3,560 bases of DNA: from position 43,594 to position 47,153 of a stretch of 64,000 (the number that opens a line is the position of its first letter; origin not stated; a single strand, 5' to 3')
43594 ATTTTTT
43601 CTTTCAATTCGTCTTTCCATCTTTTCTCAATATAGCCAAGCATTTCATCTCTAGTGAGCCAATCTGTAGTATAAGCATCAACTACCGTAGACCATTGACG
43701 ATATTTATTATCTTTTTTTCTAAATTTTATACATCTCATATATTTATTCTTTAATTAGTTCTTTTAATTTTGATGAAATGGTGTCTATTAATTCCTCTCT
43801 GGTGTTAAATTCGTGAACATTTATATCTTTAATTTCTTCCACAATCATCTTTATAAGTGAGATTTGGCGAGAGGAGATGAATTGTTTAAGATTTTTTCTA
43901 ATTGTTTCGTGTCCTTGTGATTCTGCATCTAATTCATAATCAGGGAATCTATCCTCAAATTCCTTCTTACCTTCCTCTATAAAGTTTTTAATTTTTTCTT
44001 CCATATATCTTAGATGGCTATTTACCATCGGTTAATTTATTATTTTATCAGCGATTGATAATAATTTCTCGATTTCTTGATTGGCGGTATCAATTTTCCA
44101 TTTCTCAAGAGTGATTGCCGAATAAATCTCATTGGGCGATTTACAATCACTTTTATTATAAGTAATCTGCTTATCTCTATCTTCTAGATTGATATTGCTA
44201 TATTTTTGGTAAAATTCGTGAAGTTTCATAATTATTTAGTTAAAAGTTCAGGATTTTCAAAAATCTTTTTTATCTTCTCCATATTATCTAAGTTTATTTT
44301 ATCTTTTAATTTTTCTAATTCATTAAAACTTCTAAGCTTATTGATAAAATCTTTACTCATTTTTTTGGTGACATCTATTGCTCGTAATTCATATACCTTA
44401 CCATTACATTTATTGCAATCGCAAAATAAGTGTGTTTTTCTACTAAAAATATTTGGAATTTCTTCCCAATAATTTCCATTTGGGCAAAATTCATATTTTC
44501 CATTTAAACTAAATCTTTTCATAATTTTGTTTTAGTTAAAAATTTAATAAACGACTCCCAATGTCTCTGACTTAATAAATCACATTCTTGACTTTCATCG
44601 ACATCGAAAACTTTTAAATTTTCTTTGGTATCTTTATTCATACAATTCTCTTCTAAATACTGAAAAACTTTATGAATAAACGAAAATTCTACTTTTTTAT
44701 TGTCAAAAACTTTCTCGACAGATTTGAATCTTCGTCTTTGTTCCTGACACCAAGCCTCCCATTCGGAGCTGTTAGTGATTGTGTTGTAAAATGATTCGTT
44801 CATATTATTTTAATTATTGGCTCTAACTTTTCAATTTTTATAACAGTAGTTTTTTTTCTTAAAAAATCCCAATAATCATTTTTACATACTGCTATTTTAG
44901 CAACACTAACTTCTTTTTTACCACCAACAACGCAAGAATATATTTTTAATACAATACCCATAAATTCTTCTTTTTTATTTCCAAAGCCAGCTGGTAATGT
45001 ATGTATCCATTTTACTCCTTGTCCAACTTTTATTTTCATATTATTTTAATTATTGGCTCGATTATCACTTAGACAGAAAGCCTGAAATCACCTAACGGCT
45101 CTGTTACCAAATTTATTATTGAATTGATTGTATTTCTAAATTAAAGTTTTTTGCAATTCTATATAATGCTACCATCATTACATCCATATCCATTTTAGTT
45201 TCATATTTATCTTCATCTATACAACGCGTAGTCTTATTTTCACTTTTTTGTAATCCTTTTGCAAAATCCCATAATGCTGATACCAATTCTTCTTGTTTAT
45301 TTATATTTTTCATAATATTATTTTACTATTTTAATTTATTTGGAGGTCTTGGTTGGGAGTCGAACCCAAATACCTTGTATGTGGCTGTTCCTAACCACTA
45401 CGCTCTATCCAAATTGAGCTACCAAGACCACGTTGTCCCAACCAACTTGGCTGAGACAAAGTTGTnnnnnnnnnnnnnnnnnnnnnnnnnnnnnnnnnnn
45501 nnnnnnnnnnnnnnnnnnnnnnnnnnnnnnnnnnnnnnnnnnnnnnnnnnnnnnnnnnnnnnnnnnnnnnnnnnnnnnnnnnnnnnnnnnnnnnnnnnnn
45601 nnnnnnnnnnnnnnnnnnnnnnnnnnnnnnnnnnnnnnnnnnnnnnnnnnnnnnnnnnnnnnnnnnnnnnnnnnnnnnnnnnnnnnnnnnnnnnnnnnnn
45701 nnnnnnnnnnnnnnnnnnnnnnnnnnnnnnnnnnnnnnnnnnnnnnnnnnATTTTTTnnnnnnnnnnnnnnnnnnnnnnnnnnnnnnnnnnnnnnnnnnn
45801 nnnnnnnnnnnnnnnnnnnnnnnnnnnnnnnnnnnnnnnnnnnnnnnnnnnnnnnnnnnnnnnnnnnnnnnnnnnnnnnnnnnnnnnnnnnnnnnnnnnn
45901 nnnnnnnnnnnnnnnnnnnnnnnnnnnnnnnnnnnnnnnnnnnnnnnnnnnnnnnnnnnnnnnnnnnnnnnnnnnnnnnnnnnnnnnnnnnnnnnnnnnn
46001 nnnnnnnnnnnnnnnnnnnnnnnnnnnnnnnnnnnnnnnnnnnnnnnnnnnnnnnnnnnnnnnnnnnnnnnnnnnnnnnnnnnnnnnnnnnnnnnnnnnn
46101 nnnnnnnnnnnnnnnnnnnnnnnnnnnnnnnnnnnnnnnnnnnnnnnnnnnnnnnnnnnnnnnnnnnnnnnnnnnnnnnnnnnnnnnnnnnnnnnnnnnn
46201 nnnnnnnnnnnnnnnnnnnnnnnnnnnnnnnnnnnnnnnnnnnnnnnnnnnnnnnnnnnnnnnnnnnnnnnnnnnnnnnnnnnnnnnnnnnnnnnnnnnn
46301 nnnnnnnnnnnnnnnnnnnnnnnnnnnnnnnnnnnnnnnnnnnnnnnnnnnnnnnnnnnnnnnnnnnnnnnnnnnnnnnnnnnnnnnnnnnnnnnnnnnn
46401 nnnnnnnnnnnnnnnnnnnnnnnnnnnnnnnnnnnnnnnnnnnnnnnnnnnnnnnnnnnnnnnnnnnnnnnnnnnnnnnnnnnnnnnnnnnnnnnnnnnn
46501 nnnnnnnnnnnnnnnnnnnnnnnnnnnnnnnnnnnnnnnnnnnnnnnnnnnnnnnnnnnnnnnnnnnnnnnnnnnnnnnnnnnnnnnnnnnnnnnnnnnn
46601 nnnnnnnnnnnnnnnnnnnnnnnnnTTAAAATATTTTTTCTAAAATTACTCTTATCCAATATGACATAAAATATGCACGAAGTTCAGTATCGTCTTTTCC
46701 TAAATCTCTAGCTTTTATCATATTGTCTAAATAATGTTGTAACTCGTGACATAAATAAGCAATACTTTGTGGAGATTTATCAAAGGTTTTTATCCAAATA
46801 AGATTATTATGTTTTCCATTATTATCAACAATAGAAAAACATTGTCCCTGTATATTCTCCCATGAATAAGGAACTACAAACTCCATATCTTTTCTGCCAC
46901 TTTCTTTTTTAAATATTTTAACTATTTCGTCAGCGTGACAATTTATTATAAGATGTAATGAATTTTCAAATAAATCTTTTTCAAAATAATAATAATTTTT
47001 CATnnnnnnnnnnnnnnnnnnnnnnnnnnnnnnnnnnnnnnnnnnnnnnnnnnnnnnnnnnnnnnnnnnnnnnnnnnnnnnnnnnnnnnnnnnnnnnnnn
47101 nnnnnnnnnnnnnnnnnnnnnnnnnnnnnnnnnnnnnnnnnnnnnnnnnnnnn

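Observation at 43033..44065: Four copies of a start-codon-proximal palindromic element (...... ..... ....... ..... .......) within 1 kb, with paralogous small genes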

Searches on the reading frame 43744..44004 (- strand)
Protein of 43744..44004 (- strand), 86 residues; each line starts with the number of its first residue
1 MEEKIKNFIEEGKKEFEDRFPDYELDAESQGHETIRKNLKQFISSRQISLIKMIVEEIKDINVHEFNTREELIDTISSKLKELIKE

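Call 11: search_protein_families(library=pfam, proteins=[window:43744-44004:-], max_evalue=0.1)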
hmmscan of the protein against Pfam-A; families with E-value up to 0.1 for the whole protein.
window:43744-44004:- (86 aa): 0 families

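Call 23: find_related_loci(query=window:43744-44004:-, collection=viral_contigs, flank=10000)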
Query window:43744-44004:- (86 aa) in viral_contigs; peptide patterns used: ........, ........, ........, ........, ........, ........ (x = any residue, [..] = any of these).
54 stretches matched a pattern; 4 encode a relative of the query (tblastn E <= 1e-3); 4 distinct loci.
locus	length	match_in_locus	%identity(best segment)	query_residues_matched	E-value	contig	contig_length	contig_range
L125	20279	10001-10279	40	21-85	2e-11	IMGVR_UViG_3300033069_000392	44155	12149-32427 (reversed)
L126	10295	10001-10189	51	1-58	3e-11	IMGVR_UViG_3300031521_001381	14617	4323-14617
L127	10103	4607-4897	39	1-83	4e-11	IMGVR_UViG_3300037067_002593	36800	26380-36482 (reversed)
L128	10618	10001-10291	44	1-83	4e-7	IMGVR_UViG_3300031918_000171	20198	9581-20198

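Call 81: search_protein_families(library=phrogs, proteins=[window:43744-44004:-], max_evalue=0.001)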
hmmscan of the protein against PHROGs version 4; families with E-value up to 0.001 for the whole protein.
window:43744-44004:- (86 aa): 0 families

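Call 84: find_homologous_proteins(query=window:43744-44004:-, max_evalue=0.001)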
Query window:43744-44004:- (86 aa): 58 proteins with E <= 0.001 among 86 candidates.
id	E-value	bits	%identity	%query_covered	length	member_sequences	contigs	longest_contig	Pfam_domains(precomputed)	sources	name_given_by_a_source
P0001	4.1e-45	168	100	100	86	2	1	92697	-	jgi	-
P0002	7.6e-12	63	47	97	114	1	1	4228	-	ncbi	-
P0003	5.0e-11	60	53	100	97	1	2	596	-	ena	-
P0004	2.7e-10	58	42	98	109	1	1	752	-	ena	-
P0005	6.9e-10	57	37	100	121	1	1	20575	-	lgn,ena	-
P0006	7.1e-10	57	60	67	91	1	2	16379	-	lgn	-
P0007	7.8e-10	56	49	97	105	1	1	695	-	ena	-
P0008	1.6e-9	55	43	100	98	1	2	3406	-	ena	-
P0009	1.1e-8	53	45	100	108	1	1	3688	-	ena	-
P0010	3.9e-8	51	37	100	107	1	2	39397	-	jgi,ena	-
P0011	6.4e-8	50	37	97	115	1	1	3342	-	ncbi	-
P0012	8.1e-8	50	44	100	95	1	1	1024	-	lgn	-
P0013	1.3e-7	49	46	97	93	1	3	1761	-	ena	-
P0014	2.6e-7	48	52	67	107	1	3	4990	-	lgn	-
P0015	3.5e-7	48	40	100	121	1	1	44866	-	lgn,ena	-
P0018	6.3e-7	47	40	98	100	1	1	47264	-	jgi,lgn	jgi:hypothetical protein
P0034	1.2e-5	43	41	95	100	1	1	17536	-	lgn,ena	-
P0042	1.2e-4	40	42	98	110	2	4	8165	-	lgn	-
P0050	3.8e-4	38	41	94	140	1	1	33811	-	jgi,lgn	jgi:hypothetical protein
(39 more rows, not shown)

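Call 85: find_encoding_contigs(protein=P0001, flank=10000, max_places=3)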
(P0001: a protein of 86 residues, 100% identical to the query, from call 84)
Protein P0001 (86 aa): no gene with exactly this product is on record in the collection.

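Call 87: find_encoding_contigs(protein=P0034, flank=10000, max_places=2)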
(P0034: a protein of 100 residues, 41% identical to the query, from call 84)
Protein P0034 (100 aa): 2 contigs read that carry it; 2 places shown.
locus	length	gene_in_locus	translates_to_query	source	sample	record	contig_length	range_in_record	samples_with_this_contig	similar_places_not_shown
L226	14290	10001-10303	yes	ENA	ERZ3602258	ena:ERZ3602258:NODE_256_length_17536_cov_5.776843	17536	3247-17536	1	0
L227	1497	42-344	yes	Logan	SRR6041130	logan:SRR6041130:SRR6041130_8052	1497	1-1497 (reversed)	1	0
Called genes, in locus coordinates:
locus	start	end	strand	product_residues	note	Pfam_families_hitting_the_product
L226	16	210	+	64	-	-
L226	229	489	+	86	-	-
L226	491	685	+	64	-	-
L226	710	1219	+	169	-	-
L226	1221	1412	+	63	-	-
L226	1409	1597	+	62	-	-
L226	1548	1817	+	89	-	-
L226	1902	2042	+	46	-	-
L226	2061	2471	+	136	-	-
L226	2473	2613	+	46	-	-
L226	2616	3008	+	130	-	PF11672:DUF3268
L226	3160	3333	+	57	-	-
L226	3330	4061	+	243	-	PF13730:HTH_36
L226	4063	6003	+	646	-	PF05203:Hom_end_hint, PF05204:Hom_end (faint), PF14528:LAGLIDADG_3 (weak), PF03796:DnaB_C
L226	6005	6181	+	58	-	-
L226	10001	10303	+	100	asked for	-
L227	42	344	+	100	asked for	-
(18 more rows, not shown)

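Call 88: find_encoding_contigs(protein=P0042, flank=10000, max_places=2)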
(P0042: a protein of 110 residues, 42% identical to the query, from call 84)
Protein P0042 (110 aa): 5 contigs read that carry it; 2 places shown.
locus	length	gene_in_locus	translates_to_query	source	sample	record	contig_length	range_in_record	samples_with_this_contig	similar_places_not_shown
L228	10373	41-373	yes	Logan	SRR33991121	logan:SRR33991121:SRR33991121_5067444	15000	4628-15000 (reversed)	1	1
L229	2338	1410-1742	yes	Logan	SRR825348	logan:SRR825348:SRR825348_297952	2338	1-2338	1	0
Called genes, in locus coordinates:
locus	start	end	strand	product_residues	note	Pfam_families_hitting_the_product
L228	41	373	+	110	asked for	-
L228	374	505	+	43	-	-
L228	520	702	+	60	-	-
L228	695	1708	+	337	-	PF01370:Epimerase, PF02719:Polysacc_synt_2 (weak), PF04321:RmlD_sub_bind, PF07993:NAD_binding_4, PF16363:GDP_Man_Dehyd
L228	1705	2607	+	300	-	PF03214:RGP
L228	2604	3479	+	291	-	-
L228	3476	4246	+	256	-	PF05050:Methyltransf_21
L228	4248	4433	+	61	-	-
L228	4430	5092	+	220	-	-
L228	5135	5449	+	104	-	-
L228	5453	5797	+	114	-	PF18932:DUF5681 (weak)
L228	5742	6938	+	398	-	PF04466:Terminase_3, PF17288:Terminase_3C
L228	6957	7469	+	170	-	PF13392:HNH_3 (weak)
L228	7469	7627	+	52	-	-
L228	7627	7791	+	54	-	-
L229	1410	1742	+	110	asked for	-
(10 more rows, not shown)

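Call 89: find_encoding_contigs(protein=P0007, flank=10000, max_places=2)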
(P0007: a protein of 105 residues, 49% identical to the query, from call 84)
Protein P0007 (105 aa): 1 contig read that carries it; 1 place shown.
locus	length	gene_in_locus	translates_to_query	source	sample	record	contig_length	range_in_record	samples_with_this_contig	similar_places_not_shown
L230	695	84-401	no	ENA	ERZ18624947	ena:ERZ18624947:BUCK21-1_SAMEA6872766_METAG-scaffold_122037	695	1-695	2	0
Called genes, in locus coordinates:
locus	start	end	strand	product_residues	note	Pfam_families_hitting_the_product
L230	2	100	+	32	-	?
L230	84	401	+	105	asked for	-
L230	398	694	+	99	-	?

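Call 93: find_encoding_contigs(protein=P0018, flank=10000, max_places=1)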
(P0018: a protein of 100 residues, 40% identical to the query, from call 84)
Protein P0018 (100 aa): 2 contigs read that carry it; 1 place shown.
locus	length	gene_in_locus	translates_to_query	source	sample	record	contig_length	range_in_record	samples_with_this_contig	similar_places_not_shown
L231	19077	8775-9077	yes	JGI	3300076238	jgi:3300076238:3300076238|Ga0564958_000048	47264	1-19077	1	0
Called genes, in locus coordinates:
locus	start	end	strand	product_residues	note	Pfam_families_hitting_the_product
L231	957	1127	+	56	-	-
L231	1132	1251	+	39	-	-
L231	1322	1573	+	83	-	PF23907:DUF7249 (weak)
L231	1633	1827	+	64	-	-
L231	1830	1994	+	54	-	-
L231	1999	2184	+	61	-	-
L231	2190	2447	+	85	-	-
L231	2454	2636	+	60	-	-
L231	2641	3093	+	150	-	-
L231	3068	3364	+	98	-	-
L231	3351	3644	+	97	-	-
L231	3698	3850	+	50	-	-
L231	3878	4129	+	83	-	-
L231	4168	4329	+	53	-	PF12728:HTH_17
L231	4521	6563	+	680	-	PF09250:Prim-Pol, PF08708:PriCT_1 (weak), PF05272:VapE-like_dom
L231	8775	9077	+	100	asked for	-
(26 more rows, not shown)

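Call 94: find_encoding_contigs(protein=P0015, flank=10000, max_places=1)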
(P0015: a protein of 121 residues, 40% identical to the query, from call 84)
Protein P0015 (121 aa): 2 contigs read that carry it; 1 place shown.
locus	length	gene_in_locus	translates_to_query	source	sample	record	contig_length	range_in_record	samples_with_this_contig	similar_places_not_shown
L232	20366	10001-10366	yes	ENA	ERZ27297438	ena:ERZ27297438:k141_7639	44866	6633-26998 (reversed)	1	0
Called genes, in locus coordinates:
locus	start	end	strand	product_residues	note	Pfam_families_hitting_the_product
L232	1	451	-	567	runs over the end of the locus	PF05133:SPP1_portal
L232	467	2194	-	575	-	-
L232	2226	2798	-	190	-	-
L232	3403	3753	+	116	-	-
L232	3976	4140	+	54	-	-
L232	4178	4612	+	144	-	PF24692:DUF7659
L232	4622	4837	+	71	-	-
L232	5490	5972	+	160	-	-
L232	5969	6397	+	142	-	-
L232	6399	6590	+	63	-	-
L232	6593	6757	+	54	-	PF13451:zf_Tbcl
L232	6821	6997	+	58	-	-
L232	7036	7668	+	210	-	PF00176:SNF2-rel_dom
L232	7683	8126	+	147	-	-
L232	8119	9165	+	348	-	PF00176:SNF2-rel_dom, PF00271:Helicase_C, PF16203:ERCC3_RAD25_C (weak)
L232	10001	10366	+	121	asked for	-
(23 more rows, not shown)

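Call 95: find_encoding_contigs(protein=P0050, flank=10000, max_places=1)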
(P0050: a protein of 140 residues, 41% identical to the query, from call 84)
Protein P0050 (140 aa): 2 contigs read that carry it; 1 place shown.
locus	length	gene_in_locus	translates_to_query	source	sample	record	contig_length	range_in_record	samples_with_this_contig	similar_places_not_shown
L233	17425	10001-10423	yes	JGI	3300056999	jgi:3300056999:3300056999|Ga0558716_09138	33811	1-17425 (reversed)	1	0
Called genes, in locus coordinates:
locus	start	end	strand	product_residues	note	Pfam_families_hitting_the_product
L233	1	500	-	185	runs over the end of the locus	-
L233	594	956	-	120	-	-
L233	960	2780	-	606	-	-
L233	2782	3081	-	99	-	-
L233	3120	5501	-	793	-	PF14528:LAGLIDADG_3 (faint), PF05204:Hom_end (weak)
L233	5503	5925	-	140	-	-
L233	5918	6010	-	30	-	-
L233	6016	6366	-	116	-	-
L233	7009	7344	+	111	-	-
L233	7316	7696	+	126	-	-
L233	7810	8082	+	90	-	-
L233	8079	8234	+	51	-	-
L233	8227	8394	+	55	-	-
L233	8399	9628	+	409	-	-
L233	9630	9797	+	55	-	-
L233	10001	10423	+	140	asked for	-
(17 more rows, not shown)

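Call 97: predict_structure(alignment_id=A3)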
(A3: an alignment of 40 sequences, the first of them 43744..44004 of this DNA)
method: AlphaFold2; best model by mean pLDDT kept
length: 86 residues; sequences in the alignment: 40
mean_pLDDT: 81.2   pTM: 0.58
mean pLDDT of the five models: 81.2, 79.4, 75.9, 73.5, 70.5
residues with pLDDT >= 90: 26; 70-90: 41; 50-70: 18; < 50: 1
segments of 3 or more residues with pLDDT < 50: none
pLDDT, mean of each block of 10 residues (from residue 1): 89 92 66 85 93 82 71 79 69
secondary structure, 60 per line:
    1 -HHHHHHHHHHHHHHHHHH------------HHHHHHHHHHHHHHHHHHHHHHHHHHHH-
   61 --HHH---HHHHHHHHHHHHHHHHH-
elements in order: H2-19 H32-59 H69-85

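Call 99: fold_search(model_id=the predicted structure, library=pdb)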
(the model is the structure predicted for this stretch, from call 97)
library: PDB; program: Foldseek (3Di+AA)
matches with E <= 10: 6; with E <= 0.001: 0
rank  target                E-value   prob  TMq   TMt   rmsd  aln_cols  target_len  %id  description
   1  7k3h_B                2.4e+00  0.10  0.30  0.29   8.6        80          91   10  Crystal structure of deep network hallucinated protein 0217 (released 2021-12-22)
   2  2gta_B                6.2e+00  0.02  0.19  0.18  10.7        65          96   26  Crystal Structure of the putative pyrophosphatase YPJD from Bacillus subtilis. Northeast Structural Genomics Consortiu (released 2006-05-23)
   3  2gta_A                8.1e+00  0.03  0.26  0.24  10.0        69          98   20  Crystal Structure of the putative pyrophosphatase YPJD from Bacillus subtilis. Northeast Structural Genomics Consortiu (released 2006-05-23)
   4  6nye_B                8.1e+00  0.02  0.27  0.25  10.5        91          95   15  Crystal structure of computationally designed protein XAX (released 2020-04-22)
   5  8v83_T                8.7e+00  0.06  0.30  0.32   9.6        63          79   24  60S ribosome biogenesis intermediate (Dbp10 pre-catalytic structure - Overall map) (released 2024-05-01)
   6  6nyk_B                8.7e+00  0.02  0.23  0.23  10.5        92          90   20  Crystal structure of computationally designed protein XAX_GGDQ (released 2020-04-22)

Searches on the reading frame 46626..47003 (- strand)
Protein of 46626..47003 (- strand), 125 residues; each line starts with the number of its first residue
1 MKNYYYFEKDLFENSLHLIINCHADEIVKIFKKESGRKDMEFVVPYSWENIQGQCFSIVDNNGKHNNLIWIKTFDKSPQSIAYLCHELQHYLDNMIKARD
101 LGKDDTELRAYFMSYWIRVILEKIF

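Call 26: search_protein_families(library=pfam, proteins=[window:46626-47003:-], max_evalue=0.01)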
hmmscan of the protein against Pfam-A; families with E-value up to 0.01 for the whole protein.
window:46626-47003:- (125 aa): 0 families

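Call 81: search_protein_families(library=phrogs, proteins=[window:46626-47003:-], max_evalue=0.001)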
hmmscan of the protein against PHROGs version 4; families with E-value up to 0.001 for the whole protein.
window:46626-47003:- (125 aa): 1 family
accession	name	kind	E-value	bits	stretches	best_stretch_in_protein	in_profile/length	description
phrog_1365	-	unknown function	0.00079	20.4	1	55-122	49-114/127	-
